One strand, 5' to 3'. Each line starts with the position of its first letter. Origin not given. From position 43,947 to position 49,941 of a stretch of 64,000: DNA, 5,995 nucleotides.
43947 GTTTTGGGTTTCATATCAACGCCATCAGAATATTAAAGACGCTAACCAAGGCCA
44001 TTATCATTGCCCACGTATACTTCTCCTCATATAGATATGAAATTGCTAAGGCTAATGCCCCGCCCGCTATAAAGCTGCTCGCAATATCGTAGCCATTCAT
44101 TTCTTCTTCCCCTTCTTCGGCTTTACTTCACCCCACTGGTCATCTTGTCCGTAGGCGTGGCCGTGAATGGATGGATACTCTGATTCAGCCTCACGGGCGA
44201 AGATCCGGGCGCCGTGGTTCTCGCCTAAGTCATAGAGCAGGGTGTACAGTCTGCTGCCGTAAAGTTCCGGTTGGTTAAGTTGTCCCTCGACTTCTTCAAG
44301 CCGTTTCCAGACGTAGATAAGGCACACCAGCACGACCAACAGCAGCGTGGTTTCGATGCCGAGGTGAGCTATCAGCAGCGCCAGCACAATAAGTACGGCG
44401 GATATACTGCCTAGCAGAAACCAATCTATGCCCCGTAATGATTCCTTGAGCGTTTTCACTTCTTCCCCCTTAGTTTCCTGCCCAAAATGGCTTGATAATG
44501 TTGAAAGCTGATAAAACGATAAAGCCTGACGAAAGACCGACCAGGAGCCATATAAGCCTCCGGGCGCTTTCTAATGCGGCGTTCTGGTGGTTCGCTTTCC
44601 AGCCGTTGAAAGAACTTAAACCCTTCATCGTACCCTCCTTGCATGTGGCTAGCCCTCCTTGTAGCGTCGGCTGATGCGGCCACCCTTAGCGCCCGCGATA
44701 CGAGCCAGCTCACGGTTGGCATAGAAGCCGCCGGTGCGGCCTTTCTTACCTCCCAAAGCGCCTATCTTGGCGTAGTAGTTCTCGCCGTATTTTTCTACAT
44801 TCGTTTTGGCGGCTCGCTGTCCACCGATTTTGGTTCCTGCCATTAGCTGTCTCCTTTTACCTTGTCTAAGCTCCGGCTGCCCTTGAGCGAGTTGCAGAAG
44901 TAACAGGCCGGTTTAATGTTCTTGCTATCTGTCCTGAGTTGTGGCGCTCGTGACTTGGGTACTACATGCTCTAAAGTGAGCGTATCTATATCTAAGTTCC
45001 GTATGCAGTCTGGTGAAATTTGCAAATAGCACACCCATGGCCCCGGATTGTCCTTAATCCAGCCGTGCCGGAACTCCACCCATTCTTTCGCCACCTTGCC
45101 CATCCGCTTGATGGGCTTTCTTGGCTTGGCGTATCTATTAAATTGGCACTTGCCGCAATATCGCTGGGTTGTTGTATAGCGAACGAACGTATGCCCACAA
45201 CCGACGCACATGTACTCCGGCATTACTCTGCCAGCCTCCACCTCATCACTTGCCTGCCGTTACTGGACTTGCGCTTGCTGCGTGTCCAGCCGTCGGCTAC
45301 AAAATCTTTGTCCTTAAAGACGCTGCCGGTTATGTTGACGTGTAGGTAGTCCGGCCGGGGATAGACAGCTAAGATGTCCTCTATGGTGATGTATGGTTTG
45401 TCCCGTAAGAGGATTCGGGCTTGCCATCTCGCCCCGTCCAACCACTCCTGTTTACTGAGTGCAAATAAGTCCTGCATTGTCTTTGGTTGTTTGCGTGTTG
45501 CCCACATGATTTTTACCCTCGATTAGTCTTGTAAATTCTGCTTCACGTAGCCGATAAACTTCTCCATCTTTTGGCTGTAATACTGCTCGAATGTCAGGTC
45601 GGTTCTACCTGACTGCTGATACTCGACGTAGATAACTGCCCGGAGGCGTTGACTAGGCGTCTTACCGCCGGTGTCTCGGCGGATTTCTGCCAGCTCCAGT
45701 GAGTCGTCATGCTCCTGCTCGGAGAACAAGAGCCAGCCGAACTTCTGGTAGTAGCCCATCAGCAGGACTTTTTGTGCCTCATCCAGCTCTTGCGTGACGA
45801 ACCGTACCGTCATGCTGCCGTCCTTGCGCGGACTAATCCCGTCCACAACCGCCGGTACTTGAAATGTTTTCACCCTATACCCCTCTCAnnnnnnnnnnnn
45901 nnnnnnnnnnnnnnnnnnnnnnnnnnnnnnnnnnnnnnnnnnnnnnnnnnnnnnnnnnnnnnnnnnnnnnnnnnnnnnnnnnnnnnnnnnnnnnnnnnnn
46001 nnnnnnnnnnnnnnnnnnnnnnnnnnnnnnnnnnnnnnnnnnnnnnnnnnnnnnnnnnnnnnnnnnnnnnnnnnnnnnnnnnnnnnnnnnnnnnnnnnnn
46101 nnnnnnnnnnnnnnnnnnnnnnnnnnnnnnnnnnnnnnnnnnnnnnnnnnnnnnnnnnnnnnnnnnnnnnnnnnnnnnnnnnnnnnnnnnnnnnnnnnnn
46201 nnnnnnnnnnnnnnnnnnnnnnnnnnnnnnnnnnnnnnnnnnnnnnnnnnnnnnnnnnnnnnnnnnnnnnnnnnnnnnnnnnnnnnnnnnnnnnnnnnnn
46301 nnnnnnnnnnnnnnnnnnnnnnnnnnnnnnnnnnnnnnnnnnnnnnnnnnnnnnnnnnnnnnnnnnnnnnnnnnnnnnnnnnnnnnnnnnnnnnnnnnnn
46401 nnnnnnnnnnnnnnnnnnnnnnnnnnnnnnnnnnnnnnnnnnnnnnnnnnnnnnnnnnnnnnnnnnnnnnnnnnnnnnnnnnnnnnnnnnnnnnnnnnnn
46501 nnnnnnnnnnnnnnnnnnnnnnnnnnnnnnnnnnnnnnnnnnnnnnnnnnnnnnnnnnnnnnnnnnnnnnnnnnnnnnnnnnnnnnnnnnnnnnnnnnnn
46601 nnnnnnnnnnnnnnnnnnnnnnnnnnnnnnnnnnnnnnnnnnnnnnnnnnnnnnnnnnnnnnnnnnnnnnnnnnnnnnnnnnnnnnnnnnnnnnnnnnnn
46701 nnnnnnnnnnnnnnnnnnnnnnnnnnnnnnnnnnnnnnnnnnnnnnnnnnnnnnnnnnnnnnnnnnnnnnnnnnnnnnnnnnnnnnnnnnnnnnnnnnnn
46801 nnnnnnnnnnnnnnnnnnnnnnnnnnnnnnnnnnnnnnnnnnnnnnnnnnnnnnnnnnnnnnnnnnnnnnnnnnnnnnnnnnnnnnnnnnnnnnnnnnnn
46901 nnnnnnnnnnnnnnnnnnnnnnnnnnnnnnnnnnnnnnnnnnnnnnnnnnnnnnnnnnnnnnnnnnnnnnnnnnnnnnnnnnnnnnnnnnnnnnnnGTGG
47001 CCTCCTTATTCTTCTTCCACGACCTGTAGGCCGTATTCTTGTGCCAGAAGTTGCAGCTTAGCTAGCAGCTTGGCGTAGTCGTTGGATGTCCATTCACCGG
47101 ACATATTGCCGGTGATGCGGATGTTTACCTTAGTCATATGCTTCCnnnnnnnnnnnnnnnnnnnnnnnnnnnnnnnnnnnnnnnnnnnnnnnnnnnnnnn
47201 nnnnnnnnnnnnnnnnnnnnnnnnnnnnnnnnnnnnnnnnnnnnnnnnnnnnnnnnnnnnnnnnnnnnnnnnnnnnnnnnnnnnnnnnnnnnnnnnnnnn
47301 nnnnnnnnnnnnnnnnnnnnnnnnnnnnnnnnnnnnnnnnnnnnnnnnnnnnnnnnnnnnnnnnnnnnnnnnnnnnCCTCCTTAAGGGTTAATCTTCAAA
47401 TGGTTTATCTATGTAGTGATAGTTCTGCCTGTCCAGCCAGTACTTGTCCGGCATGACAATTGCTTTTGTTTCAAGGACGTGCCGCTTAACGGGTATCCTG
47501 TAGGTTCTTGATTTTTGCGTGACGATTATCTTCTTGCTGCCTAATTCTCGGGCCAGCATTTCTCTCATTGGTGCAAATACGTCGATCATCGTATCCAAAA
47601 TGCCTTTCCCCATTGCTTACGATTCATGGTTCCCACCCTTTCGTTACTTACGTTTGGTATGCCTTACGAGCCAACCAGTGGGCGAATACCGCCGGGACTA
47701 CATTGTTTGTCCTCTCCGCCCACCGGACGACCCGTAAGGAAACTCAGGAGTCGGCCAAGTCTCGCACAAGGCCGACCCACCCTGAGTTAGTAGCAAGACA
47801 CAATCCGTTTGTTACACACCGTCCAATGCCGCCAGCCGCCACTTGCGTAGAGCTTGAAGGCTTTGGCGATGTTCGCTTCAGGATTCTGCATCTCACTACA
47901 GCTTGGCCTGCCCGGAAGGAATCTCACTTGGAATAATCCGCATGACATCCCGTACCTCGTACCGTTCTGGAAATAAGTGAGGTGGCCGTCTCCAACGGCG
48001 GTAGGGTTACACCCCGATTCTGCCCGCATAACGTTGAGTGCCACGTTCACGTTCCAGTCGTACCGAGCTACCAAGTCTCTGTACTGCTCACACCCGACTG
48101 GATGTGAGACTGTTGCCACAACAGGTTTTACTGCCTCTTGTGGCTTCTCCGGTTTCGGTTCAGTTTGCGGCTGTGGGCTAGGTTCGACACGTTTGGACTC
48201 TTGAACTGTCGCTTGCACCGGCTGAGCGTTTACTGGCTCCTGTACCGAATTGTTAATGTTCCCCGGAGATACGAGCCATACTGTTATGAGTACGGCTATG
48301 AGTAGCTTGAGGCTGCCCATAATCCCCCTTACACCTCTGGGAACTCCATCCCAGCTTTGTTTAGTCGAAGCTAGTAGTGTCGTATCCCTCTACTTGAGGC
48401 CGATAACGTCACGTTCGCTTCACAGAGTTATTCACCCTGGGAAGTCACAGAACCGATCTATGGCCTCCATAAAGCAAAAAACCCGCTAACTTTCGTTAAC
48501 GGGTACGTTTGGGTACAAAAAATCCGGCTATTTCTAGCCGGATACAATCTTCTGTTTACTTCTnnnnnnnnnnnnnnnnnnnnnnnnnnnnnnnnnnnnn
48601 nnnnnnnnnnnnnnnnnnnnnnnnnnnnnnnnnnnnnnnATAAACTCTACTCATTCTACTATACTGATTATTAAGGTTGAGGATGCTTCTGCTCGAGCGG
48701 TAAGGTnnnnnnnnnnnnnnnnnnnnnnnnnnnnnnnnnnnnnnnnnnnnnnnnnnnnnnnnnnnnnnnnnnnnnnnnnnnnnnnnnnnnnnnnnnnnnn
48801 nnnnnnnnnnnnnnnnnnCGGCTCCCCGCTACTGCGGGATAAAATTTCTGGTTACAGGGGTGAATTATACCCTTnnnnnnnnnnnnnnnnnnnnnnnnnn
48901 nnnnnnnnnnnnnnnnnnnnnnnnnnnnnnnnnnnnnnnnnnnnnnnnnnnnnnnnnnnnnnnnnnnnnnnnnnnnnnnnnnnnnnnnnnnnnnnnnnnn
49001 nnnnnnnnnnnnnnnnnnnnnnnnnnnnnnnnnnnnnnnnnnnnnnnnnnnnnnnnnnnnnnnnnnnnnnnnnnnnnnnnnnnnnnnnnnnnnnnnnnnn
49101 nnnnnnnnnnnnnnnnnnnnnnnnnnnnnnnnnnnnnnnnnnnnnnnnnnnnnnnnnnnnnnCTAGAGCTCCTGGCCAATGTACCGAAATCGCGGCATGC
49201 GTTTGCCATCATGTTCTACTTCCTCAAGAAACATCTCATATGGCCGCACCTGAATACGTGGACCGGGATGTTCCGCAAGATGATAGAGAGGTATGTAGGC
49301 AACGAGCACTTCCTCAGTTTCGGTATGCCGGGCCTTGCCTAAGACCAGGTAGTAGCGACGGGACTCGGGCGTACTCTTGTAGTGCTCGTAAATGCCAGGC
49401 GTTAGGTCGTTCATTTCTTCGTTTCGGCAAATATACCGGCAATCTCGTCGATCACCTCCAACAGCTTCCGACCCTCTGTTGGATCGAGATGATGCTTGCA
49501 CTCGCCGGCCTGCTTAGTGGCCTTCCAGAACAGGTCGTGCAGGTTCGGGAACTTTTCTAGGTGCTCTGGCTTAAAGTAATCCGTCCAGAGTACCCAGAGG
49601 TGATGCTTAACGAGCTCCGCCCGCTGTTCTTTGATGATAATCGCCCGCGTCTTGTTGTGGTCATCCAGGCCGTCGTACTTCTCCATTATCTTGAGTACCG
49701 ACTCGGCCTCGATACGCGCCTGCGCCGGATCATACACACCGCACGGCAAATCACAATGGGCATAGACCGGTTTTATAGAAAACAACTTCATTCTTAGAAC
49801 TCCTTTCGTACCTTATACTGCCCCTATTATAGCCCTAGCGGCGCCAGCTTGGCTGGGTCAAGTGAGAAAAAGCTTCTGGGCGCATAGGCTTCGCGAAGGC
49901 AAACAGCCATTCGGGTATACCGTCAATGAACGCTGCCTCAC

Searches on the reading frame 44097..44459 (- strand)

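Call 25: search_protein_families(library=pfam, max_evalue=0.01, proteins=[window:44097-44459:-])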
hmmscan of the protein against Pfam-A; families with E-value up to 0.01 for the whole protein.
window:44097-44459:- (120 aa): 1 family
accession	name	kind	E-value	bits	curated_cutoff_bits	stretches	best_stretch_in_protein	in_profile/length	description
PF11200.13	DUF2981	-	0.0031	17.5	27.2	1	3-50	24-73/352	Protein of unknown function (DUF2981)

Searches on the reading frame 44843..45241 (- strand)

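Call 26: search_protein_families(library=pfam, max_evalue=0.01, proteins=[window:44843-45241:-])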
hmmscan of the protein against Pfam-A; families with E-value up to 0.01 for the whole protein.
window:44843-45241:- (132 aa): 2 families
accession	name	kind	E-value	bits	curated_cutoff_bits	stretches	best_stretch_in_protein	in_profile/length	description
PF01844.29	HNH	-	8.5e-06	26.3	21.4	1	79-123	4-47/47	HNH endonuclease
PF14279.12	HNH_5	-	0.0021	18.4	27.5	1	79-124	4-47/56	HNH endonuclease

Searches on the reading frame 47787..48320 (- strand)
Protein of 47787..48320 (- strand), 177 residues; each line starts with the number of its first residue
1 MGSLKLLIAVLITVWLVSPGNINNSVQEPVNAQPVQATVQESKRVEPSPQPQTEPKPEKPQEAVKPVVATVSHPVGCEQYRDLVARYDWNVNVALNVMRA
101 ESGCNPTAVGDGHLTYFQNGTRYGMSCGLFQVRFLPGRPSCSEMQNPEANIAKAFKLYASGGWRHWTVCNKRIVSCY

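Call 26: search_protein_families(library=pfam, max_evalue=0.01, proteins=[window:47787-48320:-])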
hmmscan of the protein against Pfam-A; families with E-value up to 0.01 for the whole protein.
window:47787-48320:- (177 aa): 2 families
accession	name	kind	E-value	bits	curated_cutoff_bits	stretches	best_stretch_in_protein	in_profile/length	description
PF18896.5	SLT_3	-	2.1e-07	31.7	27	1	90-167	13-88/89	Lysozyme like domain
PF01464.25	SLT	-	0.0091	16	21.3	0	86-156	9-74/117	Transglycosylase SLT domain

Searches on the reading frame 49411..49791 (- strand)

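Call 26: search_protein_families(library=pfam, max_evalue=0.01, proteins=[window:49411-49791:-])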
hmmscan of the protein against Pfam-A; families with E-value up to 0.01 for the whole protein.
window:49411-49791:- (126 aa): 1 family
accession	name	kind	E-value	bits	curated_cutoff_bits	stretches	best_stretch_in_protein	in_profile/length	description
PF09055.16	Sod_Ni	-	4.7e-45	153.7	25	1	9-125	3-127/127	Nickel-containing superoxide dismutase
